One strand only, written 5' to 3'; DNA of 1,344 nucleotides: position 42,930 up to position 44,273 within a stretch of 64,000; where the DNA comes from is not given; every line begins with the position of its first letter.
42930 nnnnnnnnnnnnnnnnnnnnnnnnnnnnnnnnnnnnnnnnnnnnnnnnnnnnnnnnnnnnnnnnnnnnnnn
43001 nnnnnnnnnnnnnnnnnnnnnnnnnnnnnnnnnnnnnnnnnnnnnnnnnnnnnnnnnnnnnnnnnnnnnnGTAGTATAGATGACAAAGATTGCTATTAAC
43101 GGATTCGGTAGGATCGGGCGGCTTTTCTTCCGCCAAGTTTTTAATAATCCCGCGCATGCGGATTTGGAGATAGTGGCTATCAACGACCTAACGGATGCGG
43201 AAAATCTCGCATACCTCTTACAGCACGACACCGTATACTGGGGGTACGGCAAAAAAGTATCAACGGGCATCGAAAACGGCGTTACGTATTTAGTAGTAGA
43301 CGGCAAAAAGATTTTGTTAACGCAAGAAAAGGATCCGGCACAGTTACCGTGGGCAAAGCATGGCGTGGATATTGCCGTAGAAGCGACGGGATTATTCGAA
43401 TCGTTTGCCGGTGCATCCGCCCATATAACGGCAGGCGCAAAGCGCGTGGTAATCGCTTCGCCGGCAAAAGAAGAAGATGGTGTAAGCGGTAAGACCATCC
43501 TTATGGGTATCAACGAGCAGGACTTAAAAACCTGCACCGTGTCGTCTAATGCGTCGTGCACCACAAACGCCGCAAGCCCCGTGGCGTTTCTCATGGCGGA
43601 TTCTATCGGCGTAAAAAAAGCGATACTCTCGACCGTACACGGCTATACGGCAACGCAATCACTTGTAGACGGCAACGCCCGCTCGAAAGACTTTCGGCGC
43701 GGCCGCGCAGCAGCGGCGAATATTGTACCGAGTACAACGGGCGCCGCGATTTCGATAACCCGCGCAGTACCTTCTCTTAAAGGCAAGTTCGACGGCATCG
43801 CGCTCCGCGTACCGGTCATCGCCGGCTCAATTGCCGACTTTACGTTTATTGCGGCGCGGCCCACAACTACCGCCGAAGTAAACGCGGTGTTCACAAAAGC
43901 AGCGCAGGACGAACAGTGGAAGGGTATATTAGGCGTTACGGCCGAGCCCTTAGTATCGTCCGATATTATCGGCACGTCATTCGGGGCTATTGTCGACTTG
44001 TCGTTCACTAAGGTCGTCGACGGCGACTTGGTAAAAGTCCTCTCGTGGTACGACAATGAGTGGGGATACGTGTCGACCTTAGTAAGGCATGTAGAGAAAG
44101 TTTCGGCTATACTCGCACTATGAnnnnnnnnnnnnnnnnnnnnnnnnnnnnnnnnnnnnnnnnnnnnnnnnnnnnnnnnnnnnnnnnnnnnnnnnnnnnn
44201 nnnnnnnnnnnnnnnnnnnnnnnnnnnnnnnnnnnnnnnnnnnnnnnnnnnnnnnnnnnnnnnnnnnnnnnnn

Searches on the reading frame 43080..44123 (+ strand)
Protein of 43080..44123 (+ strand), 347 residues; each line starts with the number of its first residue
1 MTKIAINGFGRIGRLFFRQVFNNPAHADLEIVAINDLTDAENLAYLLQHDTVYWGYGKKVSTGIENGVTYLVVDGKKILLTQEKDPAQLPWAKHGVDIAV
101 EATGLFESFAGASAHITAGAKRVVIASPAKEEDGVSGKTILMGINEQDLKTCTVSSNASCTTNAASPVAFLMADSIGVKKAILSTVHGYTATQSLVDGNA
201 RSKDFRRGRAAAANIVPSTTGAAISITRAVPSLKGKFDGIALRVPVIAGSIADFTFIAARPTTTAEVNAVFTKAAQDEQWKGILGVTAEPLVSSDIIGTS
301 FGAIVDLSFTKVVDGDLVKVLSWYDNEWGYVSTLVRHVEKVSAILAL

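Call 24: search_protein_families(library=pfam, proteins=[L002:9005-10486:+, L002:7676-8995:+], max_evalue=1)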
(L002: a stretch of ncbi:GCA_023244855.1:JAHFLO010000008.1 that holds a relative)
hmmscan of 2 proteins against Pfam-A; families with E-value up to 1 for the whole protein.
L002:9005-10486:+ (493 aa): 4 families
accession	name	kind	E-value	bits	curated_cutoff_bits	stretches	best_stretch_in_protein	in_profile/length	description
PF13098.12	Thioredoxin_2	-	2.5e-06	28.2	27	1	33-118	7-104/104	Thioredoxin-like domain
PF00085.26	Thioredoxin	-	0.00013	22.4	23.5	1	23-118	10-101/103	Thioredoxin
PF00578.27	AhpC-TSA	-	0.018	15.4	26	1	30-103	24-95/124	AhpC/TSA family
PF08534.16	Redoxin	-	0.15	12.3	26.6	1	28-105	25-101/148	Redoxin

L002:7676-8995:+ (439 aa): 2 families
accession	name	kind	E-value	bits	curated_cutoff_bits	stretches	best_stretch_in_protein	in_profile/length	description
PF21173.2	DksA-like_N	-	0.0048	17.4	27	1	56-83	10-37/65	DnaK suppressor protein-like, N-terminal domain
PF11894.14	Nup192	-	0.1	10.3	28.7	1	189-260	153-218/1667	Nuclear pore complex scaffold, nucleoporins 186/192/205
